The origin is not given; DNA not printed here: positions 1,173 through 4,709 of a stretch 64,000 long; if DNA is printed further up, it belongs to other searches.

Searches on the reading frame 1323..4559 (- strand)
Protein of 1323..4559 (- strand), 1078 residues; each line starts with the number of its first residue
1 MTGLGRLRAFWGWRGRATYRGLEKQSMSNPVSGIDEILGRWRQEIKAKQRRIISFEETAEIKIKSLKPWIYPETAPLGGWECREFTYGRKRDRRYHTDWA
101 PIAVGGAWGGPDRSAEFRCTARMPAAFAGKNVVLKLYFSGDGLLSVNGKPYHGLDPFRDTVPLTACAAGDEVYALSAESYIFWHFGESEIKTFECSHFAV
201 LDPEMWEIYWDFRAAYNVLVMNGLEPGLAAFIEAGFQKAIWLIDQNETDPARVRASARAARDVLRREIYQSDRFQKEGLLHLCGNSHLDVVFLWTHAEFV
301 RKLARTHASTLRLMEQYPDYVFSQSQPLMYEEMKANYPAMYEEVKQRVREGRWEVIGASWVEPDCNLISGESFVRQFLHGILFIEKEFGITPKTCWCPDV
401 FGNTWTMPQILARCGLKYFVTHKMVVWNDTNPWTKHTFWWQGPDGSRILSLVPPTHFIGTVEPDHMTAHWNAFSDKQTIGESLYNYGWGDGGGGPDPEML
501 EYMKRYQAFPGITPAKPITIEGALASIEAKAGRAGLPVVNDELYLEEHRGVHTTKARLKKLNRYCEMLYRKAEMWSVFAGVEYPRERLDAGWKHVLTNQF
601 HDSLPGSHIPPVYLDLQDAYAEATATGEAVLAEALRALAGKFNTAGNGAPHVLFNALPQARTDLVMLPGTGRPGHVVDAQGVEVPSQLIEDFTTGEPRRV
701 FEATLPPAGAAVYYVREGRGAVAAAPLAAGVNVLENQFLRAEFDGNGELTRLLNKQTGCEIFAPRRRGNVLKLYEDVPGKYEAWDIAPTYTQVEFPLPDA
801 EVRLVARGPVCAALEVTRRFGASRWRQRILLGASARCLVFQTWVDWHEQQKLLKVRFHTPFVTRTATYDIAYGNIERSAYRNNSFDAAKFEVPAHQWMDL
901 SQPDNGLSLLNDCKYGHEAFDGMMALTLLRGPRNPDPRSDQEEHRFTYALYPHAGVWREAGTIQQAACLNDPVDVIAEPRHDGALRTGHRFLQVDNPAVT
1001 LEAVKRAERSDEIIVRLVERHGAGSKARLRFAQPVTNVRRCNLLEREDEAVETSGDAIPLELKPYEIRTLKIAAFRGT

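Call 12: search_protein_families(library=pfam, proteins=[window:1323-4559:-])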
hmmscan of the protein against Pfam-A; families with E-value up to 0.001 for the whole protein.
window:1323-4559:- (1078 aa): 5 families
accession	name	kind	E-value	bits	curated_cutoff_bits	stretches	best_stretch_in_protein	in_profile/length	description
PF01074.27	Glyco_hydro_38N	-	1.4e-72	244.8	25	1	280-529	2-257/270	Glycosyl hydrolases family 38 N-terminal domain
PF07748.19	Glyco_hydro_38C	-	1e-53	183.1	25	1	734-938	1-206/206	Glycosyl hydrolases family 38 C-terminal domain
PF09261.16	Alpha-mann_mid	-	2.3e-24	85.7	31.1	1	547-638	2-96/96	Alpha mannosidase middle domain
PF17677.7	Glyco_hydro38C2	-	6.2e-19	68.3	22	1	999-1070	2-72/72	Glycosyl hydrolases family 38 C-terminal beta sandwich domain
PF03065.20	Glyco_hydro_57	-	6.2e-05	22.9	21.2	1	320-423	71-173/291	Glycosyl hydrolase family 57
